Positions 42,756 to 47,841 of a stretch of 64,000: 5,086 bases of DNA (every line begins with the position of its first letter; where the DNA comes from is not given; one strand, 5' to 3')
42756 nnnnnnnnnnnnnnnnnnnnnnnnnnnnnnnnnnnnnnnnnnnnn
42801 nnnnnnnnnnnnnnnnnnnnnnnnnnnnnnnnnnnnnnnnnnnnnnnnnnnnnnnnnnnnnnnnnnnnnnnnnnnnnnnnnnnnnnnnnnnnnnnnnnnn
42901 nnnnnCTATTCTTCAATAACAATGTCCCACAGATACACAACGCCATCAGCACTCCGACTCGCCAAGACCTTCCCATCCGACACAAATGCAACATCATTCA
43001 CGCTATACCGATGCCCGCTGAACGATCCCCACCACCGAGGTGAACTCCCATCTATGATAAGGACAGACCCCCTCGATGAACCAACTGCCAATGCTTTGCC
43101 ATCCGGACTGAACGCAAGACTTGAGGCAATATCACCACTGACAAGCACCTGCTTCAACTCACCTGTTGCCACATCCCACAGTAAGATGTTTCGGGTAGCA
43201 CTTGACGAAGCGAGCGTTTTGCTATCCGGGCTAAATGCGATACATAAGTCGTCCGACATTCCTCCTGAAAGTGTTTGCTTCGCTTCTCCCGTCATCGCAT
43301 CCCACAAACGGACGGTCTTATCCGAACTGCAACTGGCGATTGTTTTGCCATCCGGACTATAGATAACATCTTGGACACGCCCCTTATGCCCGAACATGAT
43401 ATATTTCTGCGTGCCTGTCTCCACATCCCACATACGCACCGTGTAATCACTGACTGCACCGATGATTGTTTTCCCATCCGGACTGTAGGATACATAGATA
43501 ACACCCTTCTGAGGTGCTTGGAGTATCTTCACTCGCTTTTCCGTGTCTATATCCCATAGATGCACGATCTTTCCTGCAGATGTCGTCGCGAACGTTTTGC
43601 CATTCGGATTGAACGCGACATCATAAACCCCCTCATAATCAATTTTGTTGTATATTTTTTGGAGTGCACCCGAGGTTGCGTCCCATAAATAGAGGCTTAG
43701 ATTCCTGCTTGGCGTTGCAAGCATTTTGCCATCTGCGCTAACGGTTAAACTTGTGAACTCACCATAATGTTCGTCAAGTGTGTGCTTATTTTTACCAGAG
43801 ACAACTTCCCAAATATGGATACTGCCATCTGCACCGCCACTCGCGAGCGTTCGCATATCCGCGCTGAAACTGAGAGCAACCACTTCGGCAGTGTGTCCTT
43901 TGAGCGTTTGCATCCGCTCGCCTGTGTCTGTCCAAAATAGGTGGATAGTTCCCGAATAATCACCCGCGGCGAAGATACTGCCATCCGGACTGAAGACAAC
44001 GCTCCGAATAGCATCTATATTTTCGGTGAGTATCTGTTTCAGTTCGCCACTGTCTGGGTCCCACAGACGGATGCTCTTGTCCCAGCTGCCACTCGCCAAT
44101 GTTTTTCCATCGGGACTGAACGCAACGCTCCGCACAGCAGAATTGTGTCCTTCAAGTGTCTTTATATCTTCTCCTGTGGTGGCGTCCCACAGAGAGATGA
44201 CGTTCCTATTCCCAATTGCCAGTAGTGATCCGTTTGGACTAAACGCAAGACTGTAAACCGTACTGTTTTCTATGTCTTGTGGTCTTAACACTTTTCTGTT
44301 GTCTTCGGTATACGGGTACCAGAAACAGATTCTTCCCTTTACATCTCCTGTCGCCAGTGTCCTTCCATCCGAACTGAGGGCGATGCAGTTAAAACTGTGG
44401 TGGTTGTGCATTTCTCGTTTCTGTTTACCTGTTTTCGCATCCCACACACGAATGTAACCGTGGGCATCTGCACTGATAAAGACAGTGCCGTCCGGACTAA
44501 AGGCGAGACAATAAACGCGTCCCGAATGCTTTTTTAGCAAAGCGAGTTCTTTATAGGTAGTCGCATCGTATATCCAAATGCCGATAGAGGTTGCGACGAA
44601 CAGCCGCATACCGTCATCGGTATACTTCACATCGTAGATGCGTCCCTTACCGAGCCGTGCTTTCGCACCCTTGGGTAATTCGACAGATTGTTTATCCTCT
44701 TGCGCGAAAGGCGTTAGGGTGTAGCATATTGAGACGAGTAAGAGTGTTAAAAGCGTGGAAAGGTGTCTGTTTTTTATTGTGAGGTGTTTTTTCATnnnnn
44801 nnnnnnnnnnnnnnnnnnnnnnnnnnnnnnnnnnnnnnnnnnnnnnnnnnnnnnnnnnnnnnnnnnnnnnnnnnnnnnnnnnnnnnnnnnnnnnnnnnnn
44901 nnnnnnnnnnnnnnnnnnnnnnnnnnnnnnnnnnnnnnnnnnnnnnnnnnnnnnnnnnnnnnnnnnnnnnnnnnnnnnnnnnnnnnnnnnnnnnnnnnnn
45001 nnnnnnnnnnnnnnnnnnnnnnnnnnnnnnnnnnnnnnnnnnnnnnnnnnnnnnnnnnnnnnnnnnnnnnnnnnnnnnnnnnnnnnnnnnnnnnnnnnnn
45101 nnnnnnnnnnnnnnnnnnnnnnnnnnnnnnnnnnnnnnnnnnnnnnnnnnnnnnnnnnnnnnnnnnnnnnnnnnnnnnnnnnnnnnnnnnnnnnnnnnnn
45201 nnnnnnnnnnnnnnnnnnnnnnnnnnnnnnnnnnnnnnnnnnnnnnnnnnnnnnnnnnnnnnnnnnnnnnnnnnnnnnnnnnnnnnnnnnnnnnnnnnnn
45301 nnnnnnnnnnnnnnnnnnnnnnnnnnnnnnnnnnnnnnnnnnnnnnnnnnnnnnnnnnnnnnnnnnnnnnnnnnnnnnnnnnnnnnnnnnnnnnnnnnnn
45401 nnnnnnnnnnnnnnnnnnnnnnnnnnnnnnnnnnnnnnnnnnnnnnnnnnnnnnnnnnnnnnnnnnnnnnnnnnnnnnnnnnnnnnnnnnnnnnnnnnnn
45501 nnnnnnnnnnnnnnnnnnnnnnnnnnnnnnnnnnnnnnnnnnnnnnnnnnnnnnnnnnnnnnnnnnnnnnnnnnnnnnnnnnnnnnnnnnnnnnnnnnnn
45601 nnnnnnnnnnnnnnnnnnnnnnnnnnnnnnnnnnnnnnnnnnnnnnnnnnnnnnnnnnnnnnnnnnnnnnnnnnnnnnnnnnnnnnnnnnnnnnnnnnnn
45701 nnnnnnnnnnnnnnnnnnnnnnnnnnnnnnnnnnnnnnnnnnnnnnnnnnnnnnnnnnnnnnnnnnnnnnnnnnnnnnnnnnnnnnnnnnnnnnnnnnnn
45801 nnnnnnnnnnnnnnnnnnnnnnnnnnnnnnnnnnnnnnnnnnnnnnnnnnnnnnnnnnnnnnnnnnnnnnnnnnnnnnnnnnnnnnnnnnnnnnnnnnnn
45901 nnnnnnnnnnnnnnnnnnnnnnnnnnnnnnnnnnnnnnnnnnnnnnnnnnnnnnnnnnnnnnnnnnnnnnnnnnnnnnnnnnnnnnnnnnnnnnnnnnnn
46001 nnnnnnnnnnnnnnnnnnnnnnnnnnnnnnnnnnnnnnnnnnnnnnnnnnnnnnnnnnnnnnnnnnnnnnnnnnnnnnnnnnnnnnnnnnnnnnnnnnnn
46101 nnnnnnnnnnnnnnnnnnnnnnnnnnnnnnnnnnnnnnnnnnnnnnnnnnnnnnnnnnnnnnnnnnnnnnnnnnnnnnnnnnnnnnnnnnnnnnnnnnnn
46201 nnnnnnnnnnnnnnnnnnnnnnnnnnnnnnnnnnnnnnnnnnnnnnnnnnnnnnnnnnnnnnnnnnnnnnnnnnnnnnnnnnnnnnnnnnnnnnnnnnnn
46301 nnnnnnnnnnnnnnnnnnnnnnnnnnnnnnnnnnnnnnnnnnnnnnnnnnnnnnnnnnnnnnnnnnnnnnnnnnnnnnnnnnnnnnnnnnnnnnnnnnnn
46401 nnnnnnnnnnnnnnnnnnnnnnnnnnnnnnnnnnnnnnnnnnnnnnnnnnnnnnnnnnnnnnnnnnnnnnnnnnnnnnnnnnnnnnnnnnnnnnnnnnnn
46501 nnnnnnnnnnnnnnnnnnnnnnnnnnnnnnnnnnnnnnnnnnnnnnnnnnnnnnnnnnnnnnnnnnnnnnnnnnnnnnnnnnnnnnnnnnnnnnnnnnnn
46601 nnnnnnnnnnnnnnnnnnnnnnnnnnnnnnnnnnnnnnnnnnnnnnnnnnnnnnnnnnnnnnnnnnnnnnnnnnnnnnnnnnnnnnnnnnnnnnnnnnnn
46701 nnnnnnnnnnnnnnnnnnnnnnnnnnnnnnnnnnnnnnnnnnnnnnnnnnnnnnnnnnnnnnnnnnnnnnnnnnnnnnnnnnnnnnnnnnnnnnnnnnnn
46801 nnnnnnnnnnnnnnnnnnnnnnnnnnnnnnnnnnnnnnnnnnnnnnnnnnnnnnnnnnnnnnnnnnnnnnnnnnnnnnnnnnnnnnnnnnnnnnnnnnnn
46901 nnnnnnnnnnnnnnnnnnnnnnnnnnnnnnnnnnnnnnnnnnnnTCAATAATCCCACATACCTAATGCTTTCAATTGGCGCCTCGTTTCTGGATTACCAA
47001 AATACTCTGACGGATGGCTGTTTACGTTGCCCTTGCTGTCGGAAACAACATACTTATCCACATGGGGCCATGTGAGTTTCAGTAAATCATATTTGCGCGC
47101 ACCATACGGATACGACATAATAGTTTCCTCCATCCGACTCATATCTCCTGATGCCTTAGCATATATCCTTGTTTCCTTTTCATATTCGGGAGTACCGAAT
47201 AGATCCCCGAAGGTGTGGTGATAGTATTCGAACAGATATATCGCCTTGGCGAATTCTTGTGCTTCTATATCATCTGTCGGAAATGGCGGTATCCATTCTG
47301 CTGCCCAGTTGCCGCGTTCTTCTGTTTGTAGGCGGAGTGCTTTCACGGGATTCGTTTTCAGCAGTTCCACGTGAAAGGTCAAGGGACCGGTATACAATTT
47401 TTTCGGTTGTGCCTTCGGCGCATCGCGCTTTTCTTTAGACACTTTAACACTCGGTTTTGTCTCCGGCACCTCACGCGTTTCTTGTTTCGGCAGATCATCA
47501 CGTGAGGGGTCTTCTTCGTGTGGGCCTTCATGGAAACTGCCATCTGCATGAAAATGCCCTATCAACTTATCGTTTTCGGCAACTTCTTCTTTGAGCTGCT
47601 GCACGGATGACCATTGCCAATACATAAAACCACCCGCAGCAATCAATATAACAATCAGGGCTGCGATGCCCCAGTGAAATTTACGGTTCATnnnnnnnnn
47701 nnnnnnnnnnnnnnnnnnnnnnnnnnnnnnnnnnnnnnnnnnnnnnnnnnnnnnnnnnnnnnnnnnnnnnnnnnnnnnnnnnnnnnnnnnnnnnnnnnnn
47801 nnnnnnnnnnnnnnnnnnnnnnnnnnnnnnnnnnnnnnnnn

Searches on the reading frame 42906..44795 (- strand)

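Call 11: search_protein_families(library=pfam, proteins=[window:42906-44795:-], max_evalue=0.01)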
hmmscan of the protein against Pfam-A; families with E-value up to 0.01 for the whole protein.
window:42906-44795:- (629 aa): 68 families (the best 25 are shown)
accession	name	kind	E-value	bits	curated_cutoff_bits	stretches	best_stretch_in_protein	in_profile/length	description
PF25174.1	Beta-prop_THOC3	-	1.3e-119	398.7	305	4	52-298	4-251/272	THOC3 beta-propeller domain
PF25173.1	Beta-prop_WDR3_1st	-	8.4e-105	348.7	154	5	368-542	11-184/184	WDR3 first beta-propeller domain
PF00400.38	WD40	-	1.4e-103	335.4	27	11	209-246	2-39/39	WD domain, G-beta repeat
PF24807.1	WD40_CDC20-Fz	-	3.3e-91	306.1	200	4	240-498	29-292/292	CDC20/Fizzy WD40 domain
PF24814.1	WD40_Prp19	-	4.2e-86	288.9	320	5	283-458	30-206/281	Prp19 WD40 domain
PF23414.1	Beta-prop_EML_2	-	9.1e-80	268.3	90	5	94-251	1-157/266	Echinoderm microtubule-associated protein second beta-propeller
PF24817.1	WD40_WDHD1_1st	-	3.4e-74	250.1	109.9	6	249-427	75-262/291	WDHD1 first WD40 domain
PF25175.1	Beta-prop_WDR5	-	3e-70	237.3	250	4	213-424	5-216/296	WDR5 beta-propeller domain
PF25391.1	WD40_Gbeta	-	1.4e-64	218.7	150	6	440-532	153-245/340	G protein beta WD-40 repeat protein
PF25172.1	Beta-prop_WDR3_2nd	-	2.7e-64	217.7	140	6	261-415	134-287/293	WDR3 second beta-propeller domain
PF25168.1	Beta-prop_WDR36-Utp21_2nd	-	2.8e-60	204.8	84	8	178-277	199-298/335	WDR36/Utp21 second beta-propeller domain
PF24796.1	WDR55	-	2.7e-56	191.2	200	5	174-373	3-208/296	WDR55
PF24105.1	Beta-prop_CAF1B_HIR1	-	2e-53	182.2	80.5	8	422-506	123-207/383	CAF1B/HIR1 beta-propeller domain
PF24782.2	WD40_MABP1-WDR62_2nd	-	4.7e-53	180.8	290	4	257-498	85-339/341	MABP1/WDR62 second WD40 domain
PF24805.1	EIF3I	-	3.3e-50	171.5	200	5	185-276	18-109/324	EIF3I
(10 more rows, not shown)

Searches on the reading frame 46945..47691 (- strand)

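Call 11: search_protein_families(library=pfam, proteins=[window:46945-47691:-], max_evalue=0.01)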
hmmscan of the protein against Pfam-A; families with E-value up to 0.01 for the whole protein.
window:46945-47691:- (248 aa): 0 families

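Call 36: search_protein_families(library=pfam, proteins=[window:46945-47691:-], max_evalue=10)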
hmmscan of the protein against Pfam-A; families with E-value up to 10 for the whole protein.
window:46945-47691:- (248 aa): 1 family
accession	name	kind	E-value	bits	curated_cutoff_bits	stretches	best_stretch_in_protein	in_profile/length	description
PF01292.26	Ni_hydr_CYTB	-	0.048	13.9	30.1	1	3-23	7-27/179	Prokaryotic cytochrome b561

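Call 37: search_protein_families(library=ncbifam, proteins=[window:46945-47691:-], max_evalue=1)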
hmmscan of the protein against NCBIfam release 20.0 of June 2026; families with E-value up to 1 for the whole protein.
window:46945-47691:- (248 aa): 0 families
